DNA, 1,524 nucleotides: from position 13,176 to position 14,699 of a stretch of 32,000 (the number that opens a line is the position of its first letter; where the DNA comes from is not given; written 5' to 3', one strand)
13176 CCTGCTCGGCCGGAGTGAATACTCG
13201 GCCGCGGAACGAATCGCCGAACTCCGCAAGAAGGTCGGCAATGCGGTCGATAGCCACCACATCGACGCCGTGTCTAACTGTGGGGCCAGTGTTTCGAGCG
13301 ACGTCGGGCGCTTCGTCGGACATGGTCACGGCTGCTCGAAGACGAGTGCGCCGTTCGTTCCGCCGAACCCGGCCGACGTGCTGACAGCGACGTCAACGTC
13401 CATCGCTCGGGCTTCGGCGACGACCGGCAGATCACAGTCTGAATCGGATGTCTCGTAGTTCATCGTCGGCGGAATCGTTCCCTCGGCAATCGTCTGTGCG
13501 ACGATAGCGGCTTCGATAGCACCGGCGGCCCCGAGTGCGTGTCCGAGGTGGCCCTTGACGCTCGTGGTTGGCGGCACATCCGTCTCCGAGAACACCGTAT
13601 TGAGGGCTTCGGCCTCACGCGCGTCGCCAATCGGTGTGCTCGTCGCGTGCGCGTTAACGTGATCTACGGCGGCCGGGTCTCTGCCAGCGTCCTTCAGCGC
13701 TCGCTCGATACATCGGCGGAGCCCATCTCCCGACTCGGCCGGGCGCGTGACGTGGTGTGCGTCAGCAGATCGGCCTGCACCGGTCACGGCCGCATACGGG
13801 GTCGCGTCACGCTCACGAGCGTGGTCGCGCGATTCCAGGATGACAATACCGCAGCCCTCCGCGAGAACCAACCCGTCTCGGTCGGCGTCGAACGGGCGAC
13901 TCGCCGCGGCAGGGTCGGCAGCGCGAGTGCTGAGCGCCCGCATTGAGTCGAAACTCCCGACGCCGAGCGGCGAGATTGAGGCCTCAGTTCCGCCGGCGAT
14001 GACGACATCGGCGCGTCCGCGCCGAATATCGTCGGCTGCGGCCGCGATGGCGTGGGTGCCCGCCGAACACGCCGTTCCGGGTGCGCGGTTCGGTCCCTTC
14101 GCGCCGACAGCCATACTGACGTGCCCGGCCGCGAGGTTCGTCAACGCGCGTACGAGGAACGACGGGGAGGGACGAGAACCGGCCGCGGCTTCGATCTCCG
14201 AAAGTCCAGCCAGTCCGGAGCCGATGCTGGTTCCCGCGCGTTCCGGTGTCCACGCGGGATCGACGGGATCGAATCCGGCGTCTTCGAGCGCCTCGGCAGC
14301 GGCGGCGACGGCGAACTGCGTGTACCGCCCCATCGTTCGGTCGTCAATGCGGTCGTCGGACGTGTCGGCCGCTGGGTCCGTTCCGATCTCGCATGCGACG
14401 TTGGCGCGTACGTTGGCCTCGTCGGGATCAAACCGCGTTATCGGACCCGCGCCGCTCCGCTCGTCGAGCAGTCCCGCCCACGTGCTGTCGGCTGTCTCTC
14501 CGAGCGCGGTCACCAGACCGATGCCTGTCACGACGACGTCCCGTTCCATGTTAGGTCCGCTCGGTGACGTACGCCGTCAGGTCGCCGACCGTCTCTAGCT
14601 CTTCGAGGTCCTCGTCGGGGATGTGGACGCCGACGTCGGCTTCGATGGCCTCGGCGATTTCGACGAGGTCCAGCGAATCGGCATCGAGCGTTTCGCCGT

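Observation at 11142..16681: Bacterial-style ACP-dependent type II FAS/PKS-like gene set in a haloarchaeal chromosome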

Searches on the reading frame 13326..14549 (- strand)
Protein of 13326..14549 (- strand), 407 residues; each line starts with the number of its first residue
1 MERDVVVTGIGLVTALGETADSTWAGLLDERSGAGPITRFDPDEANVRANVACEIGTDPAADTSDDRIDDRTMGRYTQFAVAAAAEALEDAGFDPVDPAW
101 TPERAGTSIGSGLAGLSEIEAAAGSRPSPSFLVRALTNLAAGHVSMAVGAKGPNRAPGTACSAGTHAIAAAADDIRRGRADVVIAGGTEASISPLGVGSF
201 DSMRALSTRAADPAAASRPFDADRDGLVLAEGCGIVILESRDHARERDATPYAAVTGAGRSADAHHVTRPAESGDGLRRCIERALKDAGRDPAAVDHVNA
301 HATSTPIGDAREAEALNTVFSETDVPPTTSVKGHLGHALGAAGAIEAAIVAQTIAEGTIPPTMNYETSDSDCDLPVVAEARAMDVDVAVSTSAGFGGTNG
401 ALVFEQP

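Call 3: search_protein_families(library=pfam, proteins=[window:13326-14549:-], max_evalue=0.01)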
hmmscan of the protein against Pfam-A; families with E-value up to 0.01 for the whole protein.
window:13326-14549:- (407 aa): 3 families
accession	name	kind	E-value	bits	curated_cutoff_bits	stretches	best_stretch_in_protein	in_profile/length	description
PF00109.32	ketoacyl-synt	-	3.1e-51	174.9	20.8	1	3-243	2-251/252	Beta-ketoacyl synthase, N-terminal domain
PF02801.28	Ketoacyl-synt_C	-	1.7e-32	112.3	20.8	1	252-366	1-119/119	Beta-ketoacyl synthase, C-terminal domain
PF00108.29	Thiolase_N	-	2.1e-05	24.4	26.4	1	159-190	83-114/260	Thiolase, N-terminal domain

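Call 4: search_protein_families(library=ncbifam, proteins=[window:13326-14549:-], max_evalue=0.001)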
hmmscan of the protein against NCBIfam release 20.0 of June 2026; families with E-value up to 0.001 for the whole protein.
window:13326-14549:- (407 aa): 24 families
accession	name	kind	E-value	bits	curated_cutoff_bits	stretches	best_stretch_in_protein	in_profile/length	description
TIGR03150.1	fabF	equivalog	7.1e-133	443.2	493.75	1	4-404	2-406/407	beta-ketoacyl-ACP synthase II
NF005589.0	PRK07314.1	subfamily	2.2e-128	428.6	387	1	2-406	3-411/413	beta-ketoacyl-ACP synthase II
NF004970.0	PRK06333.1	subfamily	1.7e-115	386.3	525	1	3-405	4-420/424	beta-ketoacyl-ACP synthase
NF006274.0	PRK08439.1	equivalog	8.5e-108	360.7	621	1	3-405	2-404/406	beta-ketoacyl-ACP synthase II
NF006434.0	PRK08722.1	equivalog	1e-86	291.4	759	1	2-405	3-412/414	beta-ketoacyl-ACP synthase II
NF005916.1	PRK07910.1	equivalog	3.4e-80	270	560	1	4-405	13-416/418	KasA/KasB family beta-ketoacyl-ACP synthase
NF005076.0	PRK06501.1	equivalog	2.7e-75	253.9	629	1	5-405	13-421/425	beta-ketoacyl-ACP synthase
NF006587.0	PRK09116.1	equivalog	6.7e-75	252.4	470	1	3-405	2-405/408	beta-ketoacyl-ACP synthase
NF005935.0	PRK07967.1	equivalog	9.9e-69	232.1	630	1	3-406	2-403/406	beta-ketoacyl-ACP synthase I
NF058662.1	cispenta_AmcF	equivalog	5.9e-67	226.2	325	1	5-406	2-369/369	cispentacin biosynthesis acyltransferase subunit AmcF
NF004618.0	PRK05952.1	equivalog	5.2e-66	223.1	455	1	4-405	3-381/384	beta-ketoacyl-ACP synthase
NF005490.0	PRK07103.1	equivalog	8e-61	206.3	445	1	3-406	4-412/414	polyketide beta-ketoacyl:acyl carrier protein synthase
NF006618.0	PRK09185.1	subfamily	4e-59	200.6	407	1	4-406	4-392/394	beta-ketoacyl-ACP synthase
NF040607.1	mycolic_Pks13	equivalog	2.3e-33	114.8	2100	1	83-405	195-524/1680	polyketide synthase Pks13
NF045894.1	PKS_plus_SDR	equivalog_domain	5.4e-32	110.4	1740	1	83-406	97-426/1515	type I polyketide synthase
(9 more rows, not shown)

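Call 7: find_homologous_proteins(query=window:13326-14549:-)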
Query window:13326-14549:- (407 aa): 7837 proteins with E <= 0.001 among 8000 candidates; the best 120 are listed.
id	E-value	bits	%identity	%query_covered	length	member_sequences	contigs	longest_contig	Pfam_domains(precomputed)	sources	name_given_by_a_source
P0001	1.6e-252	856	99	100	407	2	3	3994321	PF00109.33,PF00108.30,PF02801.29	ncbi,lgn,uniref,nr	ncbi:beta-ketoacyl-[acyl-carrier-protein] synthase family protein [Halogeometricum borinquense]|unir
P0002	2.6e-218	743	86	100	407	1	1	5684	PF00109.33,PF02801.29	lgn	-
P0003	1.4e-213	727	84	100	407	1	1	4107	PF00109.33,PF02801.29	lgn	-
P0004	7.6e-210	715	82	99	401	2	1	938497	PF00109.33,PF02801.29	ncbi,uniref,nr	ncbi:beta-ketoacyl-[acyl-carrier-protein] synthase family protein [Halostella sp. PRR32]|uniref:beta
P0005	1.8e-206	704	82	100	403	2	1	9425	PF00109.33,PF02801.29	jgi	-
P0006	3.2e-206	703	81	100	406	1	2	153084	PF00109.33,PF02801.29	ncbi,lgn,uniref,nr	ncbi:beta-ketoacyl synthase [Natrinema hispanicum]|uniref:3-oxoacyl-[acyl-carrier-protein] synthase 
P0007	5.2e-206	702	80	100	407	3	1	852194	PF00109.33,PF02801.29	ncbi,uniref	ncbi:beta-ketoacyl synthase [Natrinema sp. HArc-T2]|uniref:beta-ketoacyl-[acyl-carrier-protein] synt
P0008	9.0e-206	702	80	100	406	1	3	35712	PF00109.33,PF02801.29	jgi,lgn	-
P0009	4.4e-203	693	80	100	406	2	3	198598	PF00109.33,PF02801.29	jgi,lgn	-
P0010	5.6e-203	692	80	100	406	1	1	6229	PF00109.33,PF02801.29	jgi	-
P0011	3.1e-202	690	79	100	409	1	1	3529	PF00109.33,PF02801.29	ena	-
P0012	4.2e-200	683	79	100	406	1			PF00109.33,PF02801.29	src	-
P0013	4.8e-200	683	79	100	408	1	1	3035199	PF00109.33,PF02801.29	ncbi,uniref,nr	ncbi:beta-ketoacyl-ACP synthase II [Haloterrigena sp. H1]|uniref:beta-ketoacyl-[acyl-carrier-protein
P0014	4.3e-198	676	79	100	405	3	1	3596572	PF00109.33,PF02801.29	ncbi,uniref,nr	ncbi:beta-ketoacyl synthase [Haloarcula sp. JP-L23]|uniref:beta-ketoacyl-[acyl-carrier-protein] synt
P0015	6.4e-192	656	74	100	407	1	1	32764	PF00109.33,PF02801.29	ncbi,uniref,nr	ncbi:beta-ketoacyl-[acyl-carrier-protein] synthase family protein [Halomicroarcula sp. F13]|uniref:B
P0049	3.2e-134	466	57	100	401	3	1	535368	PF00109.33,PF00108.30,PF02801.29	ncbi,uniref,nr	ncbi:beta-ketoacyl synthase [Haloarcula sp. JP-L23]|uniref:beta-ketoacyl-[acyl-carrier-protein] synt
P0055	1.8e-132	460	57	96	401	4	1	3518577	PF00109.33,PF00108.30,PF02801.29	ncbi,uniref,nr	ncbi:beta-ketoacyl-[acyl-carrier-protein] synthase family protein [Halomicrobium salinisoli]|uniref:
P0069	8.0e-127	442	57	100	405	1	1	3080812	PF00109.33,PF02801.29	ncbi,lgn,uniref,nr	ncbi:beta-ketoacyl-[acyl-carrier-protein] synthase family protein [Natrialbaceae archaeon AArc-T1-2]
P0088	7.5e-116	406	52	100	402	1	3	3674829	PF00109.33,PF00108.30,PF02801.29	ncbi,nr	ncbi:beta-ketoacyl-[acyl-carrier-protein] synthase family protein [Haloarculaceae archaeon H-GB2-1]|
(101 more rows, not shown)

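Call 13: find_related_loci(query=window:13326-14549:-, collection=genome_contigs, flank=10000)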
Query window:13326-14549:- (407 aa) in genome_contigs; peptide patterns used: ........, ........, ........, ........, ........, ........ (x = any residue, [..] = any of these).
600 stretches matched a pattern (row limit reached: there are more); 571 encode a relative of the query (tblastn E <= 1e-3); the best 80 are kept; 80 distinct loci.
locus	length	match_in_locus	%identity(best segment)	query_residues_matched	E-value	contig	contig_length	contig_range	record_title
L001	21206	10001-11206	56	1-407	4e-141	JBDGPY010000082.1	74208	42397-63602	MAG: Haloarcula sp. isolate DAL-9Gt_49m_66C1R c_000000000074, whole genome shotgun sequence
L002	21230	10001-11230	45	1-406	6e-105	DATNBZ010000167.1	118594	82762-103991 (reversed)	MAG TPA_asm: Blastocatellia bacterium isolate SMAG_U11201 k141_3655010, whole genome shotgun sequence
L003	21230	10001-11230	44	1-406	4e-104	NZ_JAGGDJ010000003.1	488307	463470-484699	Paenibacillus artemisiicola strain MWE-103 contig3_Paenibacillus_sp._MWE-103, whole genome shotgun sequence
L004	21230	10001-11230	44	2-406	6e-103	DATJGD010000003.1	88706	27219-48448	MAG TPA_asm: Bacteroidota bacterium isolate SMAG_U15477 k141_12002506, whole genome shotgun sequence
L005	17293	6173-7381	46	5-406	7e-102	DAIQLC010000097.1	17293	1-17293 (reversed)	MAG TPA_asm: Candidatus Hydrogenedentota bacterium isolate CTOTU19843 NODE_2981_length_17293_cov_19.666725, whole genome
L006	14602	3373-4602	45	1-406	3e-101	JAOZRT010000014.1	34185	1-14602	MAG: Desulfobacterales bacterium isolate GMC6.concoct.7 GMC6_623_length_34185_cov_10.292411, whole genome shotgun sequen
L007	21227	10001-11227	44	2-406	2e-99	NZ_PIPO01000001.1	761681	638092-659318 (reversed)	Aliidiomarina soli strain Y4G10-17 contig1, whole genome shotgun sequence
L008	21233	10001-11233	45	1-406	2e-98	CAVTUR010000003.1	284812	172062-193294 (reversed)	MAG: Blastocatellia bacterium isolate MFD04944.bin.3.75 genome assembly, contig: contig_10533, whole genome shotgun sequ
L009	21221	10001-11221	47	5-406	4e-98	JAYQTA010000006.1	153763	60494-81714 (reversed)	MAG: Candidatus Australimonas brisbanensis isolate SD3109_NP_metabta_bins_sspec.tsv.002 unicycler_59564, whole genome sh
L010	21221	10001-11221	44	1-403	9e-98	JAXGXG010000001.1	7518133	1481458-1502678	MAG: Thermoguttaceae bacterium isolate AnMBR.bin485 bin485_1, whole genome shotgun sequence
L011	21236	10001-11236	47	3-406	1e-97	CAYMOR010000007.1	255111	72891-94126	MAG TPA_asm: uncultured Haliangium sp. isolate binchicken_co237_99 genome assembly, contig: NODE_39_length_255111_cov_22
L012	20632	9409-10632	45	2-406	4e-97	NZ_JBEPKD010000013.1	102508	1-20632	Halalkalibacter oceani strain DSM 100579 Ga0480542_13, whole genome shotgun sequence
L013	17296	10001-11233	47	1-406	4e-97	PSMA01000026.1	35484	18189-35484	MAG: Blastocatellia bacterium isolate ERB_27_1 NODE_284_length_35484_cov_5.095402, whole genome shotgun sequence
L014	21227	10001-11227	45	2-406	7e-97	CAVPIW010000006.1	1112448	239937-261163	MAG: uncultured Nitrospiraceae bacterium isolate MFD00032.bin.1.256 genome assembly, contig: contig_18486, whole genome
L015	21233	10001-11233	45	1-406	6e-97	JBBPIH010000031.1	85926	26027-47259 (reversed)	MAG: Acidobacteriota bacterium isolate BPF2-12-14_bin_2 NODE_31_length_85926_cov_26.088703, whole genome shotgun sequenc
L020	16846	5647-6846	50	2-404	9e-96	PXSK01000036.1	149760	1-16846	MAG: Halobacteriales archaeon SW_5_70_135 sw_5_scaffold_8, whole genome shotgun sequence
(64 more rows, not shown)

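Call 15: find_encoding_contigs(protein=P0004, flank=10000, max_places=2)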
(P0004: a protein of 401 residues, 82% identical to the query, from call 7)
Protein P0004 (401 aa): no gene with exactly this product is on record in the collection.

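Call 16: find_encoding_contigs(protein=P0014, flank=10000, max_places=2)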
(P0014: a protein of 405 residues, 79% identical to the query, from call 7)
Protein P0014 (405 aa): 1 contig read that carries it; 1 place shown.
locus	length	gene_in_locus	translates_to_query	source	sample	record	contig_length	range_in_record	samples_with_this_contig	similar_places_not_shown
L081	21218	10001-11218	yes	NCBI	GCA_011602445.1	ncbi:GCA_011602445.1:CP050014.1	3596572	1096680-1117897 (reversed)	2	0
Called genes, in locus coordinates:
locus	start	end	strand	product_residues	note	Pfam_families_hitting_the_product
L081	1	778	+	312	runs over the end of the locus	PF13439:Glyco_transf_4, PF13692:Glyco_trans_1_4, PF00534:Glycos_transf_1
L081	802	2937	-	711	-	PF02518:HATPase_c, PF13589:HATPase_c_3, PF01119:DNA_mis_repair, PF08676:MutL_C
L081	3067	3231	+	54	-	-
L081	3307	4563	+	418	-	PF08282:Hydrolase_3 (faint)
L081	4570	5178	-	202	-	PF14344:DUF4397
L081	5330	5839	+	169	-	-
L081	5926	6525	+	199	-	PF13489:Methyltransf_23, PF01209:Ubie_methyltran (faint), PF13649:Methyltransf_25, PF13847:Methyltransf_31, PF08241:Methyltransf_11, PF08242:Methyltransf_12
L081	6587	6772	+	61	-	-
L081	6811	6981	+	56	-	-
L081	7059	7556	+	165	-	PF25955:DUF7992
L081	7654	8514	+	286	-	-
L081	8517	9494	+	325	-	PF08240:ADH_N, PF00107:ADH_zinc_N, PF13602:ADH_zinc_N_2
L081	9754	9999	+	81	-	PF00550:PP-binding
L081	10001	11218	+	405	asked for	PF00109:ketoacyl-synt, PF02801:Ketoacyl-synt_C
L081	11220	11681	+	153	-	PF01648:ACPS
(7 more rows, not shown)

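Call 17: find_encoding_contigs(protein=P0049, flank=10000, max_places=2)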
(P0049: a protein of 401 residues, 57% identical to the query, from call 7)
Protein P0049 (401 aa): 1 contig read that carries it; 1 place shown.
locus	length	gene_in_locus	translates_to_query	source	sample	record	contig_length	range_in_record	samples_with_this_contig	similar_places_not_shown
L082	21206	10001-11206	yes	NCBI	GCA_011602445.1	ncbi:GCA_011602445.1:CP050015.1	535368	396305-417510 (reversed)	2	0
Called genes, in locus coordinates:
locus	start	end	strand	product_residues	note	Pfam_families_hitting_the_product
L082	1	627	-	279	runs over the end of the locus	PF00355:Rieske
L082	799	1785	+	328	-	PF08267:Meth_synt_1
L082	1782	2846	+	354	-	PF01717:Meth_synt_2, PF08267:Meth_synt_1, PF01208:URO-D (weak)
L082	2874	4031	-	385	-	PF13527:Acetyltransf_9, PF17668:Acetyltransf_17, PF13530:SCP2_2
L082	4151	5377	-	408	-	PF00067:p450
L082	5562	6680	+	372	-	PF02746:MR_MLE_N, PF13378:MR_MLE_C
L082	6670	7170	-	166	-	PF00583:Acetyltransf_1, PF13673:Acetyltransf_10, PF13508:Acetyltransf_7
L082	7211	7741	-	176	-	PF13302:Acetyltransf_3, PF00583:Acetyltransf_1, PF13420:Acetyltransf_4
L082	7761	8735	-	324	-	PF08240:ADH_N, PF00107:ADH_zinc_N, PF13602:ADH_zinc_N_2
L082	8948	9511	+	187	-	PF02566:OsmC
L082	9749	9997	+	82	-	PF00550:PP-binding (weak)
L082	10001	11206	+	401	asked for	PF00109:ketoacyl-synt, PF00108:Thiolase_N (faint), PF02801:Ketoacyl-synt_C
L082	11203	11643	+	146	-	PF01648:ACPS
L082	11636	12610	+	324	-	PF00698:Acyl_transf_1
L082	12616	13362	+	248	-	PF00106:adh_short, PF01370:Epimerase (weak), PF08659:KR, PF23441:SDR, PF13561:adh_short_C2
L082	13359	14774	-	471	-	PF00171:Aldedh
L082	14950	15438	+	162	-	PF00582:Usp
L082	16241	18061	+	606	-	PF00733:Asn_synthase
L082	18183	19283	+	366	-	PF01408:GFO_IDH_MocA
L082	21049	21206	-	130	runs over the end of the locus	PF07883:Cupin_2 (weak)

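Call 18: find_encoding_contigs(protein=P0055, flank=10000, max_places=2)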
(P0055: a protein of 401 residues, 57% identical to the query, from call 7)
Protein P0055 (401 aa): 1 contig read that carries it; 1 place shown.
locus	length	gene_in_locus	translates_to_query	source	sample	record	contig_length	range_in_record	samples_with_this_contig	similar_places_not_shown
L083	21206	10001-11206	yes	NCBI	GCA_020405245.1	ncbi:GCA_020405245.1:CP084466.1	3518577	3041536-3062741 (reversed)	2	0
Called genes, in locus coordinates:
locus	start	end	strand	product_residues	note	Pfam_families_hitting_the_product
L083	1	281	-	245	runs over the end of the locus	PF13384:HTH_23 (weak), PF13551:HTH_29 (faint)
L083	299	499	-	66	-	-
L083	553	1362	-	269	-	PF01256:Carb_kinase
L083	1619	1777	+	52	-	PF01402:RHH_1 (weak)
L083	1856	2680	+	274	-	PF05569:Peptidase_M56, PF01435:Peptidase_M48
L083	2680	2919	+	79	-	PF19701:DUF6199 (weak)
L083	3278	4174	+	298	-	PF03328:HpcH_HpaI, PF15617:C-C_Bond_Lyase (faint)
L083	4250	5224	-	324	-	PF08240:ADH_N, PF00107:ADH_zinc_N, PF13602:ADH_zinc_N_2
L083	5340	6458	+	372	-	PF08240:ADH_N, PF00107:ADH_zinc_N, PF13602:ADH_zinc_N_2 (weak)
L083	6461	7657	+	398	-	PF01070:FMN_dh, PF00478:IMPDH (weak), PF05690:ThiG (faint), PF03060:NMO (weak)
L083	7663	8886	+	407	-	PF02515:CoA_transf_3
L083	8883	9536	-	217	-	PF01300:Sua5_yciO_yrdC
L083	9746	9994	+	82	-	PF00550:PP-binding (weak)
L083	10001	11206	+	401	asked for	PF00109:ketoacyl-synt, PF00108:Thiolase_N (weak), PF02801:Ketoacyl-synt_C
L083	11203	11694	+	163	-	PF01648:ACPS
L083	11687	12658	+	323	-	PF00698:Acyl_transf_1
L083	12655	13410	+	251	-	PF00106:adh_short, PF08659:KR, PF23441:SDR, PF01370:Epimerase (weak), PF13561:adh_short_C2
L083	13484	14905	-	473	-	PF00171:Aldedh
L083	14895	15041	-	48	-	-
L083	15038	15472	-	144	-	-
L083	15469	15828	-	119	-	PF00355:Rieske, PF13806:Rieske_2, PF22543:Rieske_4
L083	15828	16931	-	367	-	PF04909:Amidohydro_2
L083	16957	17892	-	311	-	-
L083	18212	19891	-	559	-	-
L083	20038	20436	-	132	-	-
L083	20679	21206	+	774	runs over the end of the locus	PF00933:Glyco_hydro_3, PF01915:Glyco_hydro_3_C, PF14310:Fn3-like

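Call 19: find_encoding_contigs(protein=P0069, flank=10000, max_places=2)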
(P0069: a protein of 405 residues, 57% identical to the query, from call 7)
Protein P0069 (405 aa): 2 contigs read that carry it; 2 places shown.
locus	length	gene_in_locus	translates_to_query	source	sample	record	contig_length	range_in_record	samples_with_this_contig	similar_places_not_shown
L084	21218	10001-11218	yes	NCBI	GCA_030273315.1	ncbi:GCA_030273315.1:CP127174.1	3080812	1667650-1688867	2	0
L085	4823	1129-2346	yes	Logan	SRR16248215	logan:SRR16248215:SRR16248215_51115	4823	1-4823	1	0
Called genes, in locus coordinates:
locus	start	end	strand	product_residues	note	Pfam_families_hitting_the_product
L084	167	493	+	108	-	PF19094:EMC6_arch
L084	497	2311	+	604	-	PF04068:Fer4_RLI, PF00005:ABC_tran, PF02463:SMC_N (faint), PF13191:AAA_16 (faint), PF13304:AAA_21 (faint), PF13401:AAA_22 (faint), PF20720:nSTAND3 (faint), PF00005:ABC_tran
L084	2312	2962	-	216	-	PF13489:Methyltransf_23 (weak), PF08241:Methyltransf_11, PF08242:Methyltransf_12 (weak), PF13649:Methyltransf_25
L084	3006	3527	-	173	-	PF07998:Peptidase_M54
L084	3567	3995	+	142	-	PF03686:UPF0146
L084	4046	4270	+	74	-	-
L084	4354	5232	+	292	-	PF00702:Hydrolase, PF13419:HAD_2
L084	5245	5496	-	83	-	-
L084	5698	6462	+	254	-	PF04402:SIMPL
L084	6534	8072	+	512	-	PF00890:FAD_binding_2 (weak), PF01266:DAO, PF01494:FAD_binding_3 (weak), PF01593:Amino_oxidase (faint), PF03486:HI0933_like (faint), PF07992:Pyr_redox_2 (weak), PF13450:NAD_binding_8 (weak), PF00355:Rieske, +1 more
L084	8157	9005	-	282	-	PF03009:GDPD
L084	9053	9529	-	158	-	-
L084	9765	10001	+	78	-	PF00550:PP-binding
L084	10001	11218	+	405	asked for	PF00109:ketoacyl-synt, PF02801:Ketoacyl-synt_C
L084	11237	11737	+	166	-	PF01648:ACPS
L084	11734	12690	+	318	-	PF00698:Acyl_transf_1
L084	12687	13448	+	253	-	PF00106:adh_short, PF08659:KR, PF13561:adh_short_C2, PF23441:SDR (weak)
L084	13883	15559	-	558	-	-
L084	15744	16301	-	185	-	PF00013:KH_1, PF22675:KH-I_KHDC4-BBP (faint), PF21800:KH_KRR1_2nd, PF22891:KH_PNO1_2nd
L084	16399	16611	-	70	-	PF12850:Metallophos_2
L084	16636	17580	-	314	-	-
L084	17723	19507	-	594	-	PF06733:DEAD_2 (weak), PF13307:Helicase_C_2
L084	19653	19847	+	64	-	PF24351:DUF7511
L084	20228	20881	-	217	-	PF13302:Acetyltransf_3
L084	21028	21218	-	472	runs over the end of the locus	PF02874:ATP-synt_ab_N, PF00006:ATP-synt_ab, PF22919:ATP-synt_VA_C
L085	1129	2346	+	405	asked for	PF00109:ketoacyl-synt, PF02801:Ketoacyl-synt_C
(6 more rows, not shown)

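Call 22: find_encoding_contigs(protein=P0088, flank=10000, max_places=2)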
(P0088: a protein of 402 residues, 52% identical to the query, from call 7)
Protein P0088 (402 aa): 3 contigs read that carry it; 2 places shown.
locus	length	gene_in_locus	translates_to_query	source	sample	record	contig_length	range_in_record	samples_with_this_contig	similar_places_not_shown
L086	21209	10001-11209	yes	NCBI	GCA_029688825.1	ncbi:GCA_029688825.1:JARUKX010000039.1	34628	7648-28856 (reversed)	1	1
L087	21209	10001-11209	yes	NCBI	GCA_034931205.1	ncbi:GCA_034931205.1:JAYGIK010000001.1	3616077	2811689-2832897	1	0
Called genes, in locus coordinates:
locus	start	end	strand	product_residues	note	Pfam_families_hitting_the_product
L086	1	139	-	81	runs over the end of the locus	-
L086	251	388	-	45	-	-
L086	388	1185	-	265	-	-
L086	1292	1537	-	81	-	-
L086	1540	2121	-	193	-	-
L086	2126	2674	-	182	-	-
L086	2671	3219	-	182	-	-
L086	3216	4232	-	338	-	-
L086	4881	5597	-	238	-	PF00145:DNA_methylase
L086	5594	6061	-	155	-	-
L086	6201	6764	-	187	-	-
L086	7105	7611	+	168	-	PF02643:DUF192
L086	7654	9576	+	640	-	PF00664:ABC_membrane, PF00005:ABC_tran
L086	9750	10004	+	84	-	PF00550:PP-binding (weak)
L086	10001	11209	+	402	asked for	PF00108:Thiolase_N (faint), PF00109:ketoacyl-synt, PF02801:Ketoacyl-synt_C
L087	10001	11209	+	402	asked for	PF00108:Thiolase_N (faint), PF00109:ketoacyl-synt, PF02801:Ketoacyl-synt_C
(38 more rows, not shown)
